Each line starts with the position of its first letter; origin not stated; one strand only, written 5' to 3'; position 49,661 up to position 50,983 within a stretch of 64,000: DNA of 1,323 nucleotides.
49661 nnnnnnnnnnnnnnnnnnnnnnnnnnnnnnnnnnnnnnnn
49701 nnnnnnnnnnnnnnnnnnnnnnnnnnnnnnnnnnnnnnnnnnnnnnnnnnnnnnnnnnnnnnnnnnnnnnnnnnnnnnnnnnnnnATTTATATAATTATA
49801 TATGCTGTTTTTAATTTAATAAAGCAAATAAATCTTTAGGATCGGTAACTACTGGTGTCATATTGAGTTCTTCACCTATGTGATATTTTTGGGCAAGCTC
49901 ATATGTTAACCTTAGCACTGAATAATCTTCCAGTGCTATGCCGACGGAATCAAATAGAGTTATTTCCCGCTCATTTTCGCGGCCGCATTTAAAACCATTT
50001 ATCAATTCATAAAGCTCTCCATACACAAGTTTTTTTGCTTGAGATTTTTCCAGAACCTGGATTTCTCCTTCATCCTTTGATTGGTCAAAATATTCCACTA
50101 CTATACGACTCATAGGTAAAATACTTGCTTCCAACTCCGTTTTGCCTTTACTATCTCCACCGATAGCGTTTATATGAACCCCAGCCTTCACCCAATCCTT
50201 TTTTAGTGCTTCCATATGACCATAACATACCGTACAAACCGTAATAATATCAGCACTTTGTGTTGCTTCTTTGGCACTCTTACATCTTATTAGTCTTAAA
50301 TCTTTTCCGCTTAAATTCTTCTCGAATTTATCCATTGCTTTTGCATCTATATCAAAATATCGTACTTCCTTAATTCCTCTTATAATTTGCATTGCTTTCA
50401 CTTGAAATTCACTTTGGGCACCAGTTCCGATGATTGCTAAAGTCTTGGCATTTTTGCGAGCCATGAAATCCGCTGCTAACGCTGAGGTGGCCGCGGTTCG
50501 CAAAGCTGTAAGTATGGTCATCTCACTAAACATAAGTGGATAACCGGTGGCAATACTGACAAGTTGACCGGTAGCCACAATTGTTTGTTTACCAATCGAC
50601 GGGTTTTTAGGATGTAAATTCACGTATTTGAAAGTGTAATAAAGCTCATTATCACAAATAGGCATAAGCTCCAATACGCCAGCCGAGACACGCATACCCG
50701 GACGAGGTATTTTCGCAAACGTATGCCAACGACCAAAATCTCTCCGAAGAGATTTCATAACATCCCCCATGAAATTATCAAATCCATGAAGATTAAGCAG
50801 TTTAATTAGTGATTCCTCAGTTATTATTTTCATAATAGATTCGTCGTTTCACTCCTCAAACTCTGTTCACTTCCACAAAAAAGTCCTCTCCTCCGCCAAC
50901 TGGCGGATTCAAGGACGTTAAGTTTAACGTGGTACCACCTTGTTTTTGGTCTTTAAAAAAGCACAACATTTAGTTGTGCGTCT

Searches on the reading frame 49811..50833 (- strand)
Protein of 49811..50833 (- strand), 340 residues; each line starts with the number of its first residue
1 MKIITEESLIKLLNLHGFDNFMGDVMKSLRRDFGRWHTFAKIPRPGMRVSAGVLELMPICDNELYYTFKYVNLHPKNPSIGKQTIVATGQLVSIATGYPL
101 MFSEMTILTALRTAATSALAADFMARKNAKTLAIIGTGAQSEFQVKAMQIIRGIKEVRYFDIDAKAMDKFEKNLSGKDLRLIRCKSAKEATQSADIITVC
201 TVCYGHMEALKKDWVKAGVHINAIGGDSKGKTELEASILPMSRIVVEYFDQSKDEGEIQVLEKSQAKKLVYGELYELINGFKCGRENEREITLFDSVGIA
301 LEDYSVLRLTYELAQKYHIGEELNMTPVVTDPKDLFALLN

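Call 8: search_protein_families(library=pfam, proteins=[window:49811-50833:-])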
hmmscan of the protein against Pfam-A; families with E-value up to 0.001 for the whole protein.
window:49811-50833:- (340 aa): 1 family
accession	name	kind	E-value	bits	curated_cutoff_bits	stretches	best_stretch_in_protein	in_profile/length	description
PF02423.21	OCD_Mu_crystall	-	3.6e-89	299.3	24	1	18-315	13-311/314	Ornithine cyclodeaminase/mu-crystallin family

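Call 11: find_related_loci(query=window:49811-50833:-, collection=genome_contigs, flank=4000)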
Query window:49811-50833:- (340 aa) in genome_contigs; peptide patterns used: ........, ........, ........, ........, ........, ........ (x = any residue, [..] = any of these).
89 stretches matched a pattern; 54 encode a relative of the query (tblastn E <= 1e-3); 54 distinct loci.
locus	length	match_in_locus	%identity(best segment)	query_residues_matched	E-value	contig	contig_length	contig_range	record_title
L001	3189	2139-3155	74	1-339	0e+0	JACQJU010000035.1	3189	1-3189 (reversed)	MAG: Candidatus Gottesmanbacteria bacterium isolate NC_groundwater_1159_Ag_S-0.1um_39_55 S_p1_S3_coassembly_k141_588885,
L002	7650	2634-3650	69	1-339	1e-164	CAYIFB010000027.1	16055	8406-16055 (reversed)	MAG TPA_asm: uncultured Gammaproteobacteria bacterium isolate ERP119705_co19_135 genome assembly, contig: NODE_3190_leng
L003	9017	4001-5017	68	1-339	1e-164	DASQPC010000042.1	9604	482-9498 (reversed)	MAG TPA_asm: Candidatus Methylomirabilota bacterium isolate SMAG_U10819 k141_747088, whole genome shotgun sequence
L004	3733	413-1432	69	1-340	2e-169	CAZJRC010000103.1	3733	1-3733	MAG TPA_asm: uncultured Gammaproteobacteria bacterium isolate binchicken_co251_951 genome assembly, contig: NODE_35994_l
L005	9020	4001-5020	69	1-340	1e-162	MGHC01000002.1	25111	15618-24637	MAG: Candidatus Woesebacteria bacterium RIFCSPLOWO2_01_FULL_39_10 rifcsplowo2_01_scaffold_10646, whole genome shotgun se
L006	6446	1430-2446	68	1-339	5e-163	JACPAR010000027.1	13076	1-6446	MAG: Candidatus Levyibacteriota bacterium isolate NC_groundwater_236_Ag_S-0.2um_36_14 S5_GD2017_2_S2_scaffold_4150, whol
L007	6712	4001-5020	68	1-340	1e-162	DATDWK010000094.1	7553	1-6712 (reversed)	MAG TPA_asm: Candidatus Dojkabacteria bacterium isolate SMAG_U8108 k141_894399, whole genome shotgun sequence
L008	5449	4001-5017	70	1-339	7e-163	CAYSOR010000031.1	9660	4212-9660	MAG TPA_asm: uncultured Gammaproteobacteria bacterium isolate binchicken_co266_188 genome assembly, contig: NODE_13407_l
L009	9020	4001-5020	68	1-340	2e-161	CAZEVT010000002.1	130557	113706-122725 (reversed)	MAG TPA_asm: uncultured Gammaproteobacteria bacterium isolate SRP119689_co1_156 genome assembly, contig: NODE_102_length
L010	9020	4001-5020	67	1-340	4e-161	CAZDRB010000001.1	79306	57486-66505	MAG TPA_asm: uncultured Pseudomonadales bacterium isolate SRP093185_co1_60 genome assembly, contig: NODE_102_length_7930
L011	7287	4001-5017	68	1-339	4e-161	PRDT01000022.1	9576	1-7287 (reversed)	MAG: Candidatus Levyibacteriota bacterium isolate Amazon FNV 2010 10 14 contig_75_17922273_length_9576_multi_3_in_0_out_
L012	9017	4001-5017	68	1-339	3e-160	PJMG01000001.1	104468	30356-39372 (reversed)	MAG: Candidatus Levyibacteriota bacterium isolate Amazon_FNV_2010_10_8_1 contig_75_24915881length104468multi3, whole gen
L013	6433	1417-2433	68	1-339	6e-161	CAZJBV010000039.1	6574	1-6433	MAG TPA_asm: uncultured Gammaproteobacteria bacterium isolate binchicken_co144_1014 genome assembly, contig: NODE_24280_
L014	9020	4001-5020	67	1-340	2e-160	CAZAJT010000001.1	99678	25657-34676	MAG TPA_asm: uncultured Gammaproteobacteria bacterium isolate binchicken_co251_706 genome assembly, contig: NODE_322_len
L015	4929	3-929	71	28-336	1e-153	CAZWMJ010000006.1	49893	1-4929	MAG TPA_asm: uncultured Gammaproteobacteria bacterium isolate binchicken_co38_574 genome assembly, contig: NODE_1531_len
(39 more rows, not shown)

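Call 37: search_protein_families(library=ncbifam, proteins=[window:49811-50833:-], max_evalue=0.00001)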
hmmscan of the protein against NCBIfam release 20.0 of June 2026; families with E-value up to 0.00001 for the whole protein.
window:49811-50833:- (340 aa): 13 families
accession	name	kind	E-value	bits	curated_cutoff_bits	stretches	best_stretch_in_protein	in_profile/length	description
NF005762.1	PRK07589.1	equivalog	7.8e-123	409.7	350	1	2-338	2-333/334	ornithine cyclodeaminase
TIGR02371.1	ala_DH_arch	equivalog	1.6e-56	191.8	409.15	1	48-325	46-324/325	alanine dehydrogenase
NF006379.0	PRK08618.1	equivalog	9.1e-50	169.8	417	1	57-324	54-325/326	ornithine cyclodeaminase family protein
NF004793.0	PRK06141.1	equivalog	5.4e-49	166.9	322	1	52-315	48-312/314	bifunctional Delta(1)-pyrroline-2-carboxylate/Delta(1)-piperideine-2-carboxylate reductase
NF006141.0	PRK08291.1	equivalog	1.3e-40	139.4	408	1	91-322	93-327/330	cyclodeaminase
NF045643.1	ImmsucRedBhcD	equivalog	1.1e-37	130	500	1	104-323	102-319/321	iminosuccinate reductase BhcD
TIGR02992.1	ectoine_eutC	equivalog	6.2e-35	120.8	471.65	1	76-320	75-322/326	ectoine utilization protein EutC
NF005296.0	PRK06823.1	equivalog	5.7e-28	97.8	438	1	91-308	89-307/315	ornithine cyclodeaminase family protein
TIGR03944.1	dehyd_SbnB_fam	equivalog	4.4e-27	95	326.9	1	69-324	71-325/327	2,3-diaminopropionate biosynthesis protein SbnB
NF005603.0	PRK07340.1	equivalog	4.6e-24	85.2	266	1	51-310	50-299/307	delta(1)-pyrroline-2-carboxylate reductase family protein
NF005011.0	PRK06407.1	subfamily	1.1e-19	70.8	337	1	101-304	91-289/302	ornithine cyclodeaminase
NF004848.0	PRK06199.1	subfamily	1.3e-17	64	362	1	91-325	117-372/379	tyramine oxidase subunit B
NF045512.1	PyrPipCarbRedLhpI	equivalog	1.7e-13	50.4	400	1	51-305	46-288/298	bifunctional Delta(1)-pyrroline-2-carboxylate/Delta(1)-piperideine-2-carboxylate reductase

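Call 53: find_encoding_contigs(protein=window:49811-50833:-, flank=4000, max_places=6)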
Protein window:49811-50833:- (340 aa): 3 contigs read that carry it; 3 places shown.
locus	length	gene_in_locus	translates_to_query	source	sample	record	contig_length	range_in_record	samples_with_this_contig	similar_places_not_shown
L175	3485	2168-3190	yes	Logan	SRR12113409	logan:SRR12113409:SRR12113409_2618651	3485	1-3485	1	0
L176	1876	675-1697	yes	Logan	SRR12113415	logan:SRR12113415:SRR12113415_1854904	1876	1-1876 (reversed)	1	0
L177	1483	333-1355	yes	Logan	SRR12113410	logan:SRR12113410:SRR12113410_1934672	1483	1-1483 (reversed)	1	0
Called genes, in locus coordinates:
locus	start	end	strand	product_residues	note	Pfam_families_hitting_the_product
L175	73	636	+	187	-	PF01765:RRF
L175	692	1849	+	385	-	PF02163:Peptidase_M50, PF13180:PDZ_2, PF00595:PDZ (weak), PF17820:PDZ_6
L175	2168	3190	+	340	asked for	PF02423:OCD_Mu_crystall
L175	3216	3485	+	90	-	?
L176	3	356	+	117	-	?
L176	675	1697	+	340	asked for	PF02423:OCD_Mu_crystall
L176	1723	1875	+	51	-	?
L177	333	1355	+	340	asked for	PF02423:OCD_Mu_crystall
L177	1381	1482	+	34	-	?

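Call 65: search_protein_families(library=ncbifam, proteins=[L002:4594-5232:+, L002:5229-6521:+, L002:6573-7643:+], max_evalue=0.00001)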
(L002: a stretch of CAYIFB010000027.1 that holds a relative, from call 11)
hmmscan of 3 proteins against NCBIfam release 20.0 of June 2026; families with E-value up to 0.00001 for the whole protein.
L002:4594-5232:+ (212 aa): 1 family
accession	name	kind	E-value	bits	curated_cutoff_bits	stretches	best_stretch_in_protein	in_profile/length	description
TIGR00070.1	hisG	equivalog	4.2e-53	179.9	75.75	1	9-189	1-182/183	ATP phosphoribosyltransferase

L002:5229-6521:+ (430 aa): 2 families
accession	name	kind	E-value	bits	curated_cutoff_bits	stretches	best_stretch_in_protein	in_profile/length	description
TIGR00069.1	hisD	equivalog_domain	8.5e-151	502.6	243.8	1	32-427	1-393/393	histidinol dehydrogenase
NF010343.0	PRK13770.1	equivalog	3.4e-89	299.5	647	1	18-427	11-414/416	histidinol dehydrogenase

L002:6573-7643:+ (356 aa): 68 families (the best 25 are shown)
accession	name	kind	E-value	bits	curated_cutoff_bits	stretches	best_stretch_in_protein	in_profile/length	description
TIGR01141.1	hisC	equivalog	6.3e-84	281.8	276.55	1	14-355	6-349/349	histidinol-phosphate transaminase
NF002877.0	PRK03317.1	equivalog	1.2e-51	175.6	409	1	32-355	39-366/374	histidinol-phosphate transaminase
NF002878.0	PRK03321.1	subfamily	6.9e-50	169.7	374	1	26-354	23-347/352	histidinol-phosphate transaminase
TIGR01140.1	L_thr_O3P_dcar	equivalog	1.4e-49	169.1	290.55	1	33-351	24-329/331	threonine-phosphate decarboxylase CobD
NF002726.0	PRK02610.1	equivalog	2.1e-49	168.4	391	1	30-355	32-368/374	histidinol-phosphate transaminase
NF003496.0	PRK05166.1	equivalog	3.9e-46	157.5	540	1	37-355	47-369/373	histidinol-phosphate transaminase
NF006014.0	PRK08153.1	equivalog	1.2e-41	142.8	510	1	51-354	56-362/370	pyridoxal phosphate-dependent aminotransferase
NF006580.0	PRK09105.1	subfamily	1.5e-40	139.2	444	1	27-355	47-370/375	pyridoxal phosphate-dependent aminotransferase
NF004870.0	PRK06225.1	equivalog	1.8e-36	125.7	351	1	33-347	37-364/380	pyridoxal phosphate-dependent aminotransferase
NF006225.0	PRK08354.1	equivalog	1.1e-34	120.2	288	1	30-355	18-315/318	putative aminotransferase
NF041364.1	GntC_guanitoxin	equivalog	5.5e-33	114.3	415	1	65-321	40-320/356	guanitoxin biosynthesis PLP-dependent (S)-gamma-hydroxy-L-arginine cyclodehydratase GntC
NF051461.1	pyoverd_PtaA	equivalog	1e-31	110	500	1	28-353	36-357/359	pyoverdine biosynthesis transaminase PtaA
NF005915.1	PRK07908.1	equivalog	4.4e-28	98.6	360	1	62-352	45-331/332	Rv2231c family histidinol phosphate aminotransferase CobC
NF005305.0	PRK06836.1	equivalog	3.9e-26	92.2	376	1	76-338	95-372/396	pyridoxal phosphate-dependent aminotransferase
TIGR03540.1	DapC_direct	equivalog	9e-26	90.7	593.25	1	80-344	93-371/383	LL-diaminopimelate aminotransferase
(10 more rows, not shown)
